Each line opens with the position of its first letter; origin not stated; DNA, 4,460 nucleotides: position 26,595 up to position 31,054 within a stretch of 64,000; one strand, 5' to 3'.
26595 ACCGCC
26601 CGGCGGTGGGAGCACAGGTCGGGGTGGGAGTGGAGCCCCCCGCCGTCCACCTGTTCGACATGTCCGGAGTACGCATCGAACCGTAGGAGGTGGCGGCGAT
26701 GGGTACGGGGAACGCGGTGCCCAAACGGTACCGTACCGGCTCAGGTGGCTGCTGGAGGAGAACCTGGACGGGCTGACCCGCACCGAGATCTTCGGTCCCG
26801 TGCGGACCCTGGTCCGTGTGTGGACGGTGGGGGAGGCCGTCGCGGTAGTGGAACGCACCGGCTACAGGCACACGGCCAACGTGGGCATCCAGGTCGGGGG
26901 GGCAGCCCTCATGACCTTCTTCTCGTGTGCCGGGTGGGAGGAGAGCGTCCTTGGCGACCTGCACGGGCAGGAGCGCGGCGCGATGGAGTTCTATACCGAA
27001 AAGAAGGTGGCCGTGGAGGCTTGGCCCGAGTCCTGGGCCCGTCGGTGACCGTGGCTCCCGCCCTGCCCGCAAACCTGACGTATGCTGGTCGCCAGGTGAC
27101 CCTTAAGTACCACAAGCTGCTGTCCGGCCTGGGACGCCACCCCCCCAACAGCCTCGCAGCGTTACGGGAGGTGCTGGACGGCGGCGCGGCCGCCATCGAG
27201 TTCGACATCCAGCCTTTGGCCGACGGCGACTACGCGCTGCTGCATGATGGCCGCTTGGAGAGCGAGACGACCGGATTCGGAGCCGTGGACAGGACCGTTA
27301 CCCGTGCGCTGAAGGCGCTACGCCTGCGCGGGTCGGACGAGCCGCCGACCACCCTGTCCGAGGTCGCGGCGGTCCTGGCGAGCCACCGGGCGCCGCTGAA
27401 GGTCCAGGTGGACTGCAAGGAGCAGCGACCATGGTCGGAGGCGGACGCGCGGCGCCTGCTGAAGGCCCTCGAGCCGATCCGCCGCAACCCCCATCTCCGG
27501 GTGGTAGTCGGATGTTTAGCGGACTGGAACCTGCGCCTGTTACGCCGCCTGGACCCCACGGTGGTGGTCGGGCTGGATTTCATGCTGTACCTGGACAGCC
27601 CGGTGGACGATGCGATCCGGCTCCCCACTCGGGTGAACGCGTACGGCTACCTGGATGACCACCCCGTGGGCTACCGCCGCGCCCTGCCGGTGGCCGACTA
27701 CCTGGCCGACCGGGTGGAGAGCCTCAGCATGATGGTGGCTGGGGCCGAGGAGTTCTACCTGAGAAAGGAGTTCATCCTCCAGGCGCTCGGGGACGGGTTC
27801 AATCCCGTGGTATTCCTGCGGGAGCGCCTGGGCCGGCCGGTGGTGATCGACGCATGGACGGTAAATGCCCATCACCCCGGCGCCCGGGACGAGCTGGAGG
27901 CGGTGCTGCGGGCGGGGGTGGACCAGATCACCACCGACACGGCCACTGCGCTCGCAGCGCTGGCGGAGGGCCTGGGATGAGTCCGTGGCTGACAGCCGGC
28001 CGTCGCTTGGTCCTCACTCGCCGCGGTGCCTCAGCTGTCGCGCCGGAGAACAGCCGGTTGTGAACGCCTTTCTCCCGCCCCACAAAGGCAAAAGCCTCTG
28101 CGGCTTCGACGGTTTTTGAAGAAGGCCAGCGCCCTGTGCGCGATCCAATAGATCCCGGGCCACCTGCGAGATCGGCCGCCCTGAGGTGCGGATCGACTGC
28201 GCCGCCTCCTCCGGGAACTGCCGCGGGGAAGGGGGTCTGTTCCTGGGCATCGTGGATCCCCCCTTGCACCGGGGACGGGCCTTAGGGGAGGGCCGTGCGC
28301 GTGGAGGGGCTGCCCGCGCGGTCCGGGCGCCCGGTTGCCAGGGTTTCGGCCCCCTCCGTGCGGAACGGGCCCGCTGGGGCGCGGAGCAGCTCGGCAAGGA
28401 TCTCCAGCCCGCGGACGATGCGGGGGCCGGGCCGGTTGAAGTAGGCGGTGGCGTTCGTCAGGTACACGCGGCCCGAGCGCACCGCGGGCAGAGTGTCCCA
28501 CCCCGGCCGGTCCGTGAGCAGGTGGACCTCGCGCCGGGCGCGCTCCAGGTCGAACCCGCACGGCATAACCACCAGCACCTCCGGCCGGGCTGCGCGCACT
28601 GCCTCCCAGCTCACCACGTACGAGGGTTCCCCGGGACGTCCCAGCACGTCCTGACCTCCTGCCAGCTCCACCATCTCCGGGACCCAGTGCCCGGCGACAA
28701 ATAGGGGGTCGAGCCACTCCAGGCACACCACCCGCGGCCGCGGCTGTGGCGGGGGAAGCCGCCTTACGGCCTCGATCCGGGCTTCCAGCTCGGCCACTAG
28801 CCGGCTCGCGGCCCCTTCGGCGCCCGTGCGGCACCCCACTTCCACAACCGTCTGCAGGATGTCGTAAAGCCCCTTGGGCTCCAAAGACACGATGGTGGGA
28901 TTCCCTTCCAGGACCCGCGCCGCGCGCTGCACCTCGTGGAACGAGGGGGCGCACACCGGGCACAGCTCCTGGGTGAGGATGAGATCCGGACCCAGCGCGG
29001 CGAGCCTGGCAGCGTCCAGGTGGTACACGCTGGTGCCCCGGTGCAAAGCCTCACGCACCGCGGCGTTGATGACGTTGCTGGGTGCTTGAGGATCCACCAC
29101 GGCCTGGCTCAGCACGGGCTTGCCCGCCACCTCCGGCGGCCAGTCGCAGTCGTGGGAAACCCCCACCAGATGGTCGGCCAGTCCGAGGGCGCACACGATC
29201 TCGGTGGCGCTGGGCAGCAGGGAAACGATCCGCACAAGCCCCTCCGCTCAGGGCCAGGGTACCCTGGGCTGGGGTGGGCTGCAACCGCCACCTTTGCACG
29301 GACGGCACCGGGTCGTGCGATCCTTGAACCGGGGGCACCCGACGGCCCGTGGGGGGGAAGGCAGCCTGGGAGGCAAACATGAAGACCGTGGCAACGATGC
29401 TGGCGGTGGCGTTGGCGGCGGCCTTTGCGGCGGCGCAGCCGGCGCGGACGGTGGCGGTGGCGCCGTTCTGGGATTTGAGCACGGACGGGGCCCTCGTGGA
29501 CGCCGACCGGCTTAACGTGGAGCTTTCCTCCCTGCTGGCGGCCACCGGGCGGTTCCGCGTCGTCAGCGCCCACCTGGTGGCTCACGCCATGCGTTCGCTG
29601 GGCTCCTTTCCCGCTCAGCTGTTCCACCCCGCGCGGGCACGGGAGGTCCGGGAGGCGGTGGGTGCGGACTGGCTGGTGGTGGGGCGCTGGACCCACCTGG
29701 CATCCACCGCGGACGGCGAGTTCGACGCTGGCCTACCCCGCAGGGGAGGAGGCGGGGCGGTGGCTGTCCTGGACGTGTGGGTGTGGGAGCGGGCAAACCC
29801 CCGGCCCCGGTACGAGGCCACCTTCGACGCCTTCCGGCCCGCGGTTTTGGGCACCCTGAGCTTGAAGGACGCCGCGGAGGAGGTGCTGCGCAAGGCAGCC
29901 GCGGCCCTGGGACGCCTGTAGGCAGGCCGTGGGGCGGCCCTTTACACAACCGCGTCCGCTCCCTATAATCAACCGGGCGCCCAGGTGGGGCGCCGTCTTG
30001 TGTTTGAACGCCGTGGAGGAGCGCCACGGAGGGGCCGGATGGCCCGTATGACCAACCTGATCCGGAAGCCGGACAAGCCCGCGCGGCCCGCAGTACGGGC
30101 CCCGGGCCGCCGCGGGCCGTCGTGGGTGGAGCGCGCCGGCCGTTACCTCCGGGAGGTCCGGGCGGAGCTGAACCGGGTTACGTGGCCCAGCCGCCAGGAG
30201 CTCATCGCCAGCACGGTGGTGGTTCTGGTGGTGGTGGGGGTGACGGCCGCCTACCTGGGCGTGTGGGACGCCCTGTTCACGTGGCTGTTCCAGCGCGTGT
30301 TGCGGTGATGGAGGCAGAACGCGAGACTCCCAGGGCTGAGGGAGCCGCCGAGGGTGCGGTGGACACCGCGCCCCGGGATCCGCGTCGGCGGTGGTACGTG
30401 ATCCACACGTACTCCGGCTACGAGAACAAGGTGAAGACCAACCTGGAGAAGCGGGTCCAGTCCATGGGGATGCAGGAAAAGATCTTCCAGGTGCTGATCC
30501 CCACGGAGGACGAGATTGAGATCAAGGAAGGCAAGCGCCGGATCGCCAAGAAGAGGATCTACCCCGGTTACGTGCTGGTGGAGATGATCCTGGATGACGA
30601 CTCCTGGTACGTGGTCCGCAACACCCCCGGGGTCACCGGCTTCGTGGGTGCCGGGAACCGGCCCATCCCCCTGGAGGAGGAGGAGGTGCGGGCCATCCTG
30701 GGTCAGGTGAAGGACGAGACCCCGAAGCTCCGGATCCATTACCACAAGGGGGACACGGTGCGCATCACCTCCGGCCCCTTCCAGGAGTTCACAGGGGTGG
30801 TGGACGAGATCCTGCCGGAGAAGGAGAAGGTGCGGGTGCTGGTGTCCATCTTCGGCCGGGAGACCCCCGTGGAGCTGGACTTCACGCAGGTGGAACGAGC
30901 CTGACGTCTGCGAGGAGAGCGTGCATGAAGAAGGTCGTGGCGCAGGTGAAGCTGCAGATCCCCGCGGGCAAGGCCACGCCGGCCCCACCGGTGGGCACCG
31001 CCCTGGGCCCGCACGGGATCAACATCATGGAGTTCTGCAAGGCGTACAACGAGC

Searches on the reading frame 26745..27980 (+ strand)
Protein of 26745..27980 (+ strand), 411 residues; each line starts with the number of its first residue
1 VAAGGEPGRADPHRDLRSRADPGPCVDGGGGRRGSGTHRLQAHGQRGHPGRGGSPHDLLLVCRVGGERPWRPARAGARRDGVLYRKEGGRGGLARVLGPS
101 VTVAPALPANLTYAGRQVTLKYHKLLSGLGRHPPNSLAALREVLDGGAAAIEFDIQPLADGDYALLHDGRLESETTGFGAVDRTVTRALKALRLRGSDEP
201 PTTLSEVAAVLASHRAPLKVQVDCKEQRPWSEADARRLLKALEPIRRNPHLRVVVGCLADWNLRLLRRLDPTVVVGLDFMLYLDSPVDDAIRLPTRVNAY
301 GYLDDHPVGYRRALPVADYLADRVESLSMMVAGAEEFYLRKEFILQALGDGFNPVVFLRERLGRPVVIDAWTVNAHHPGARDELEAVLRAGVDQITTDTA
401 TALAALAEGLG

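Call 51: search_protein_families(library=pfam, proteins=[window:26745-27980:+])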
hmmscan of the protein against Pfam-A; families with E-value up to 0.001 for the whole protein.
window:26745-27980:+ (411 aa): 1 family
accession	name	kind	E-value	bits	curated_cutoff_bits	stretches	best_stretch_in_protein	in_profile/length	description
PF03009.23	GDPD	-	3.6e-12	47.4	23.6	1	130-399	6-241/244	Glycerophosphoryl diester phosphodiesterase family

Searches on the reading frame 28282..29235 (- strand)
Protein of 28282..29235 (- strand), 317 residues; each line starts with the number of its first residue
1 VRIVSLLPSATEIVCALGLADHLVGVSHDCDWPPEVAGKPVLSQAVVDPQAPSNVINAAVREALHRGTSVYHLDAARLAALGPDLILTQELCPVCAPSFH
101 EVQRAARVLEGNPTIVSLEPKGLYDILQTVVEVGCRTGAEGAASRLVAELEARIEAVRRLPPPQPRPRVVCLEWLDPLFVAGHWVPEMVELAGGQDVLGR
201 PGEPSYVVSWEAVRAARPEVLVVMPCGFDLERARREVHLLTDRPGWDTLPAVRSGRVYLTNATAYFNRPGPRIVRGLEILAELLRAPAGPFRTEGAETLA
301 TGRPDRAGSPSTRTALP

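Call 7: search_protein_families(library=pfam, proteins=[window:28282-29235:-])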
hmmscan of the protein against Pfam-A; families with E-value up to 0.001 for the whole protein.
window:28282-29235:- (317 aa): 1 family
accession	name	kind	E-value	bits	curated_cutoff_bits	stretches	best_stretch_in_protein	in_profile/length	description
PF01497.23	Peripla_BP_2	-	1.4e-20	74.2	27.5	1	3-262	1-233/235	Periplasmic binding protein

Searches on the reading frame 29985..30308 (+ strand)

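Call 72: search_protein_families(library=pfam, proteins=[window:29985-30308:+], max_evalue=0.01)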
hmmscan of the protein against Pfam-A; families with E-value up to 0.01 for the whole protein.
window:29985-30308:+ (107 aa): 1 family
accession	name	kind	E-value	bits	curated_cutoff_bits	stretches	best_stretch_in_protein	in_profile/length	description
PF00584.25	SecE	-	4.1e-19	68.7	22.7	1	53-103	2-52/55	SecE/Sec61-gamma subunits of protein translocation complex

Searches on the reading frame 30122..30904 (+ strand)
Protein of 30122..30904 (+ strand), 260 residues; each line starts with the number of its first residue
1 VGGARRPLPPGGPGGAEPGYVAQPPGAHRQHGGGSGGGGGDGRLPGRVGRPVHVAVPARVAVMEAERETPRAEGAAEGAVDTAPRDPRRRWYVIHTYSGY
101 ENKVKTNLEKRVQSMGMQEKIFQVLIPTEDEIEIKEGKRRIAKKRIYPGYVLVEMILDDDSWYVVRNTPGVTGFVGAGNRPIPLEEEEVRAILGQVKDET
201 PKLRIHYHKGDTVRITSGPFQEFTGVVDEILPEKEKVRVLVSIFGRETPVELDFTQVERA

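Call 7: search_protein_families(library=pfam, proteins=[window:30122-30904:+])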
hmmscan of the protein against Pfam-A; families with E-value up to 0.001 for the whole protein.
window:30122-30904:+ (260 aa): 2 families
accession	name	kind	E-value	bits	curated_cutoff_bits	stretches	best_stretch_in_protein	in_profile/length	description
PF02357.24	NusG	-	2e-31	108.8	22.2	1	90-192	2-92/93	Transcription termination factor nusG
PF00467.35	KOW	-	2.6e-08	33.8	22.3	1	209-241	1-31/32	KOW motif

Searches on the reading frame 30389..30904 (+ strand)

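Call 72: search_protein_families(library=pfam, proteins=[window:30389-30904:+], max_evalue=0.01)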
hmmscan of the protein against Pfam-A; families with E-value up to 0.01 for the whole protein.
window:30389-30904:+ (171 aa): 2 families
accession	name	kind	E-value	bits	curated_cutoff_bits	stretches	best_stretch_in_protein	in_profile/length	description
PF02357.24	NusG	-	1.1e-31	109.6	22.2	1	1-103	2-92/93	Transcription termination factor nusG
PF00467.35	KOW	-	1.2e-08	34.8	22.3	1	120-152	1-31/32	KOW motif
